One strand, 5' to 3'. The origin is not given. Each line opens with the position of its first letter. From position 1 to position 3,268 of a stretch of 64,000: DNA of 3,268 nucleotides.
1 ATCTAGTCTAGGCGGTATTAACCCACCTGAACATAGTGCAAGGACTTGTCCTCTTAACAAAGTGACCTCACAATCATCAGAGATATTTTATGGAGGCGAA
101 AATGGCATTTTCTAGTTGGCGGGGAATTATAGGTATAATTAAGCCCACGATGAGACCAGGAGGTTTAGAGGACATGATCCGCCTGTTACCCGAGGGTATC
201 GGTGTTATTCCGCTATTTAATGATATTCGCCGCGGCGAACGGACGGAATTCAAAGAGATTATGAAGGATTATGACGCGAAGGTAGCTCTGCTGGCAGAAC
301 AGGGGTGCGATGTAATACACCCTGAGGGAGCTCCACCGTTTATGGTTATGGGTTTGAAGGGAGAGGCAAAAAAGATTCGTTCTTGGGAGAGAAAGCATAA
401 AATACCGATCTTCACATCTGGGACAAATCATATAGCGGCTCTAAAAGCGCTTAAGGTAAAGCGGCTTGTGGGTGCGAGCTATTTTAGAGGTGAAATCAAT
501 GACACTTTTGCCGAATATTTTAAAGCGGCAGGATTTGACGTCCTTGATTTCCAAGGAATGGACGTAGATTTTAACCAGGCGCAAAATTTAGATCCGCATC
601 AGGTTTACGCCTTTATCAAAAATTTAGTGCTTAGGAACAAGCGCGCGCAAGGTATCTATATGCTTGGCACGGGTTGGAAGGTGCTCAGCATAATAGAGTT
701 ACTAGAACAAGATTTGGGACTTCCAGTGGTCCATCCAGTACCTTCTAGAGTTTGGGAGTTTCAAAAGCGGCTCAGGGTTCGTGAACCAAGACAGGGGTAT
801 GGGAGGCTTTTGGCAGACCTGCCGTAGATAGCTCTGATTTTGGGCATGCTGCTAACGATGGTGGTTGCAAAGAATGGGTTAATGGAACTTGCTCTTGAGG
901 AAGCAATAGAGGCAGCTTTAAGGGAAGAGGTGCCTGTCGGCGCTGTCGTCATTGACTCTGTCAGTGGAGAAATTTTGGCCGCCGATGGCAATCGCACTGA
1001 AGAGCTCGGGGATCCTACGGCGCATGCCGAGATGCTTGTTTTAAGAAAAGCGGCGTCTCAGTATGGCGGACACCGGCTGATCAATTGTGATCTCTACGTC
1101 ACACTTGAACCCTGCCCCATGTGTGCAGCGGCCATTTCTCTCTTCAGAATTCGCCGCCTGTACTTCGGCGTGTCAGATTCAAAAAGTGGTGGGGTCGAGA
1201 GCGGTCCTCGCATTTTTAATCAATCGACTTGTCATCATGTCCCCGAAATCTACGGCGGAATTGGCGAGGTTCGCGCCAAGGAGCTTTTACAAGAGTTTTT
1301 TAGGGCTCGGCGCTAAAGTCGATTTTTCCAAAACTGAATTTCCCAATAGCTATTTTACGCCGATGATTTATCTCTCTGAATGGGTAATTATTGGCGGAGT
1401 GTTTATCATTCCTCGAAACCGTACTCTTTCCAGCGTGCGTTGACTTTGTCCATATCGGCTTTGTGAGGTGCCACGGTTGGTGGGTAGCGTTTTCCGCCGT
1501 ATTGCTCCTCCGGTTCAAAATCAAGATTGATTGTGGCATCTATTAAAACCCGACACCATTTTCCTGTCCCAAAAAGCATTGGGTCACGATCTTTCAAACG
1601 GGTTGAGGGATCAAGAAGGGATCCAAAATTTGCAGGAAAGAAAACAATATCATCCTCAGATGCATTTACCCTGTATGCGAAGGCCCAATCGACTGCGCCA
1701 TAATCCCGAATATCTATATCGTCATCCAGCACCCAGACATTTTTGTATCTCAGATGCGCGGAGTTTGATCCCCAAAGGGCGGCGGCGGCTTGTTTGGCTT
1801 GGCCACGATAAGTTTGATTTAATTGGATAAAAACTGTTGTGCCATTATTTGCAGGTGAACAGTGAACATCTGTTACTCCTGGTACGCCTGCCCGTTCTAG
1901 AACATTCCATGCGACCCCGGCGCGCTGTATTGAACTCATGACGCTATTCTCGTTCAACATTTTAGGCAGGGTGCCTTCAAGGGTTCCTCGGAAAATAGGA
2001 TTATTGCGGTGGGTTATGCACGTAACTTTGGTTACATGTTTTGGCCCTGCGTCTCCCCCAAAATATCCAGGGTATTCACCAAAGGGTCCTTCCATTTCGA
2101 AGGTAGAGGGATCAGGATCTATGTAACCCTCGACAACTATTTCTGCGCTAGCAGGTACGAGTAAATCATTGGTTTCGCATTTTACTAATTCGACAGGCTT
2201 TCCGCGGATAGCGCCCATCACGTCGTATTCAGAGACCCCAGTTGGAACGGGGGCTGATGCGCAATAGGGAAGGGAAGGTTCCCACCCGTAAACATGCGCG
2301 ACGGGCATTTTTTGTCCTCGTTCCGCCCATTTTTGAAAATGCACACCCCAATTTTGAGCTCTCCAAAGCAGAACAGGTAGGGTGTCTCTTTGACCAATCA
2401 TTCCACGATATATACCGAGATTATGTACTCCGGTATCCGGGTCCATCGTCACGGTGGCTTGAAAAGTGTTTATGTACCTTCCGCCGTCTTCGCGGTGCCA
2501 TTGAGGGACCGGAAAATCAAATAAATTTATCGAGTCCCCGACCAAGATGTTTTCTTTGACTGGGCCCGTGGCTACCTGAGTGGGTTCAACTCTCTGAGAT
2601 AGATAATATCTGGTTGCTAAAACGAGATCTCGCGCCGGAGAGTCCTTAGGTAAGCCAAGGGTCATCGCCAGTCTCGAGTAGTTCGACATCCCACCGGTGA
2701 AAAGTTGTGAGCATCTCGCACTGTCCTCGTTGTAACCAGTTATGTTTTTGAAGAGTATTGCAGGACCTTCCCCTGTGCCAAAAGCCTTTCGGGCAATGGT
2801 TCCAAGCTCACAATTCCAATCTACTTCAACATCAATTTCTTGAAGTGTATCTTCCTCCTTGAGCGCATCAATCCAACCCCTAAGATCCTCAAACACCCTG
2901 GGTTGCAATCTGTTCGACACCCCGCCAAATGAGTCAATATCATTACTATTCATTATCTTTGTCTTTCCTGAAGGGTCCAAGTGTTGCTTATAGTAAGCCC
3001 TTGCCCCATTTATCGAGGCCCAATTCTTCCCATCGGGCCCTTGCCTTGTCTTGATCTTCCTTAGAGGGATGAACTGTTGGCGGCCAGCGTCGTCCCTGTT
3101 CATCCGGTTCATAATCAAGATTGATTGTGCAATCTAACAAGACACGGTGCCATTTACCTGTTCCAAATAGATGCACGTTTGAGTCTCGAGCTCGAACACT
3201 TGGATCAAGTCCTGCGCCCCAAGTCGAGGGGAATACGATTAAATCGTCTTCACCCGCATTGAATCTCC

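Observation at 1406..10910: Candidate catabolic/uptake module: two UbiD-family decarboxylases plus PhyH dioxygenase, alpha/beta hydrolase, TAXI-TRAP transporter, thioesterase and SDR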

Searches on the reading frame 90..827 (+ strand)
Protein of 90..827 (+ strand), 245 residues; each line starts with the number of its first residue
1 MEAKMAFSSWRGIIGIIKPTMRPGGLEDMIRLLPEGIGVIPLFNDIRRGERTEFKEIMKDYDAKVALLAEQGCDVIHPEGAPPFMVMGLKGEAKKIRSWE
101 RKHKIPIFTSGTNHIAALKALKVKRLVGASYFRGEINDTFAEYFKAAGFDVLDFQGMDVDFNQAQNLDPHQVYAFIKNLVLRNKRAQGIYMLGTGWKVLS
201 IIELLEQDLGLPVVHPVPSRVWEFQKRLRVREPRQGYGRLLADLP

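Call 4: search_protein_families(library=pfam, proteins=[window:90-827:+])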
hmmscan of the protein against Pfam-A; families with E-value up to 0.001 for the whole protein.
window:90-827:+ (245 aa): 1 family
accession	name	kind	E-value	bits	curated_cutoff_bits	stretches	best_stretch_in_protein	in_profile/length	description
PF17645.6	Amdase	-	1.6e-16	61.1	25.9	1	51-241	37-228/228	Arylmalonate decarboxylase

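Call 5: search_protein_families(library=ncbifam, proteins=[window:90-827:+])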
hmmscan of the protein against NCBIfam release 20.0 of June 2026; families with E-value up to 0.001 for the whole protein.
window:90-827:+ (245 aa): 2 families
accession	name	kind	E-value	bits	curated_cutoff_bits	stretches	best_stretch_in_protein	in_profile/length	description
NF052327.1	arylmal_decarb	equivalog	2.7e-13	50.1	225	1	52-241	40-230/231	arylmalonate decarboxylase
TIGR02990.1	ectoine_eutA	equivalog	1.8e-11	44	318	1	66-241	65-237/239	ectoine utilization protein EutA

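Call 81: search_solved_structures(query=window:90-827:+, max_evalue=0.001)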
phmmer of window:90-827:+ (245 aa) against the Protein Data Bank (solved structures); distinct sequences matched with E-value up to 0.001: 6.
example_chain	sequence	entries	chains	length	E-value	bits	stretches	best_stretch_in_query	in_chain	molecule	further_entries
4ix1_A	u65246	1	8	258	7e-17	64.7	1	8-242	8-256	hypothetical protein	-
2dgd_A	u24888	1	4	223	6.4e-10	41.9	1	10-236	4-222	223aa long hypothetical arylmalonate decarboxylase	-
2xed_A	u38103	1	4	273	0.00057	22.4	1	114-241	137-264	PUTATIVE MALEATE ISOMERASE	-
3dtv_A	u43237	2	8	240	0.0007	22.1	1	68-241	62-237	Arylmalonate decarboxylase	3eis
3dg9_A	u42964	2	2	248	0.00072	22.1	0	68-241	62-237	Arylmalonate decarboxylase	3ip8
2vlb_A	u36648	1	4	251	0.00076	22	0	68-241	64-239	ARYLMALONATE DECARBOXYLASE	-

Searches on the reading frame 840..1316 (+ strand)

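Call 4: search_protein_families(library=pfam, proteins=[window:840-1316:+])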
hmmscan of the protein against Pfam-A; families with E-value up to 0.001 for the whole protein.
window:840-1316:+ (158 aa): 5 families
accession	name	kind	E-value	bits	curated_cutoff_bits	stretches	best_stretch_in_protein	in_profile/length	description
PF00383.29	dCMP_cyt_deam_1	-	4.1e-25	88.1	25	1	13-110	6-101/102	Cytidine and deoxycytidylate deaminase zinc-binding region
PF14437.12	MafB19-deam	-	4.7e-25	88.6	27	1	13-158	5-142/142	MafB19-like deaminase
PF14439.12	Bd3614-deam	-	8.3e-06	26.2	38.5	1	33-100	10-75/113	Bd3614-like deaminase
PF18750.7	SNAD4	-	0.00021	21.8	27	1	59-102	30-74/130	Secreted Novel AID/APOBEC-like Deaminase 4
PF18772.7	APOBEC2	-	0.00074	20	26.8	1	58-102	47-92/175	APOBEC2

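Call 5: search_protein_families(library=ncbifam, proteins=[window:840-1316:+])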
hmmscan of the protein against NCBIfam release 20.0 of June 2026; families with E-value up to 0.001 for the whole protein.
window:840-1316:+ (158 aa): 3 families
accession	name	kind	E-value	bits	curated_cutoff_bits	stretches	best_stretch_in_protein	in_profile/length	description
NF008113.2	PRK10860.1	equivalog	1.1e-31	109.9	150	1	12-158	8-152/165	tRNA adenosine(34) deaminase TadA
TIGR00326.1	eubact_ribD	equivalog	6.8e-08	32.1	156.35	1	15-116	1-99/343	bifunctional diaminohydroxyphosphoribosylaminopyrimidine deaminase/5-amino-6-(5-phosphoribosylamino)uracil reductase RibD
NF041025.1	antiphage_deaminase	equivalog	0.00028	19.9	400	1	61-109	338-385/437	anti-phage dCTP deaminase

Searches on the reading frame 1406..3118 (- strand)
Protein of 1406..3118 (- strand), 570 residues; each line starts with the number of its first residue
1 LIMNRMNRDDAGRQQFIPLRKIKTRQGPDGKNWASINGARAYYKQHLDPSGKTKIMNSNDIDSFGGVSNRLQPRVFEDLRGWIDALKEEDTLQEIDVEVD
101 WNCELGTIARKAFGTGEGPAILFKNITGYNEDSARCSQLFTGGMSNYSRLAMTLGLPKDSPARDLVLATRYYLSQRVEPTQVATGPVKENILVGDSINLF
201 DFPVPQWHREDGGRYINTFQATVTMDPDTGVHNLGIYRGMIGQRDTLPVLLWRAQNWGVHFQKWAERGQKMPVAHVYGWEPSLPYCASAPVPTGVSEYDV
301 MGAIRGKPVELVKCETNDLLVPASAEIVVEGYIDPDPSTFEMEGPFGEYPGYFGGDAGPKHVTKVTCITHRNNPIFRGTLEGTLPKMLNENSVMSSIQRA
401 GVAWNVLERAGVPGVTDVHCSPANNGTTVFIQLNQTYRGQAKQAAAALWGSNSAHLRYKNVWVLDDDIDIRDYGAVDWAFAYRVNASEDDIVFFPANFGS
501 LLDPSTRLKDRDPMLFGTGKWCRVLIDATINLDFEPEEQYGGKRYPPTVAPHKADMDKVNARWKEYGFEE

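Call 4: search_protein_families(library=pfam, proteins=[window:1406-3118:-])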
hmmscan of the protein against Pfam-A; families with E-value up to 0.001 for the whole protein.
window:1406-3118:- (570 aa): 3 families
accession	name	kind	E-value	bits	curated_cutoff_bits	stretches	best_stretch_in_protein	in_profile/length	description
PF01977.22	UbiD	-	1.8e-66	223.7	23.3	1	183-382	6-204/206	3-octaprenyl-4-hydroxybenzoate carboxy-lyase Rift-related domain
PF20696.2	UbiD_C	-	6.5e-23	81.6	24.2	1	397-528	7-127/127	3-octaprenyl-4-hydroxybenzoate carboxy-lyase C-terminal domain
PF20695.2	UbiD_N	-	1.5e-15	57.5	24.3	1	83-166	1-75/78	3-octaprenyl-4-hydroxybenzoate carboxy-lyase N-terminal domain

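Call 5: search_protein_families(library=ncbifam, proteins=[window:1406-3118:-])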
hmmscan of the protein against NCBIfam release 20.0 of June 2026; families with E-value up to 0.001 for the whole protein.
window:1406-3118:- (570 aa): 7 families
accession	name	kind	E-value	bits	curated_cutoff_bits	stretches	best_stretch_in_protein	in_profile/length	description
TIGR00148.1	TIGR00148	subfamily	1.7e-85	287.4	244.85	1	79-506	1-422/438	UbiD family decarboxylase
NF041204.1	VdcC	exception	4.4e-78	262.8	650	1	77-540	2-447/467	non-oxidative hydroxyarylic acid decarboxylases subunit C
TIGR03701.1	mena_SCO4490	equivalog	3.4e-69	233.7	495.9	1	82-493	2-414/433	menaquinone biosynthesis decarboxylase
TIGR02724.1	phenyl_P_beta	equivalog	2.9e-67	227.1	468.95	1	78-568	2-471/472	phenylphosphate carboxylase subunit beta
NF041219.1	BagN_FevL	exception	1.4e-59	201.9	1000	1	74-487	15-435/502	bagremycin/ferroverdin biosynthesis UbiD family decarboxylase BagN/FevL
TIGR02723.1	phenyl_P_alpha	equivalog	2.3e-58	198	564.6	1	80-569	11-482/485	phenylphosphate carboxylase subunit alpha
NF008175.0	PRK10922.1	equivalog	1.2e-51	175.7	788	1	76-493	6-430/497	4-hydroxy-3-polyprenylbenzoate decarboxylase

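Call 8: search_solved_structures(query=window:1406-2953:-, max_evalue=1e-10)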
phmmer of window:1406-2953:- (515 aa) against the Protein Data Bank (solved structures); distinct sequences matched with E-value up to 1e-10: 40.
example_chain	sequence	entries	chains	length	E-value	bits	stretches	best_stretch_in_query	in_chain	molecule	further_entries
7pda_A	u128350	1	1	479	7e-72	246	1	20-438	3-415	UbiD family decarboxylase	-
4ip2_A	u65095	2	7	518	1.8e-57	198.4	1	21-513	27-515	Aromatic Acid Decarboxylase | PA0254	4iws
7abn_D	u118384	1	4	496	2.2e-57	198.2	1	23-513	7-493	UbiD-like decarboxylase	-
7abo_C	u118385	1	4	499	3.8e-57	197.3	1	22-513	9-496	UbiD-like decarboxylase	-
7nf0_A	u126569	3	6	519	8.4e-56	192.9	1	23-513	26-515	Ferulic acid decarboxylase 1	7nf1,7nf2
7ney_A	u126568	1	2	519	2.3e-54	188.1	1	23-514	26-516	Ferulic acid decarboxylase 1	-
6h6x_B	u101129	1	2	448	4.7e-54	187.2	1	23-457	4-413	3-polyprenyl-4-hydroxybenzoate decarboxylase and related decarboxylases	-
6h6v_A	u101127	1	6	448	7.5e-54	186.5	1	23-457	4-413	3-polyprenyl-4-hydroxybenzoate decarboxylase and related decarboxylases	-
6da6_A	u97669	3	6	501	2.3e-53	184.9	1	21-434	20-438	UbiD-like decarboxylase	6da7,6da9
9gqr_A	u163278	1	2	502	2.6e-51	178.1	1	24-439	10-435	decarboxylase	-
6tib_AAA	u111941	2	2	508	1.3e-50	175.7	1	24-439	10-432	Ferulic acid decarboxylase 1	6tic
6tie_AAA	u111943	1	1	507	1.4e-50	175.7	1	24-439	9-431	Ferulic acid decarboxylase 1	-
7nf3_A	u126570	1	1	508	1.7e-50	175.4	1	24-439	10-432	Ferulic acid decarboxylase 1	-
7nf4_A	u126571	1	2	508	2e-50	175.1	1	24-438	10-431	Ferulic acid decarboxylase 1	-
8crd_A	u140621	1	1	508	3.4e-50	174.4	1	24-439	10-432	Ferulic acid decarboxylase 1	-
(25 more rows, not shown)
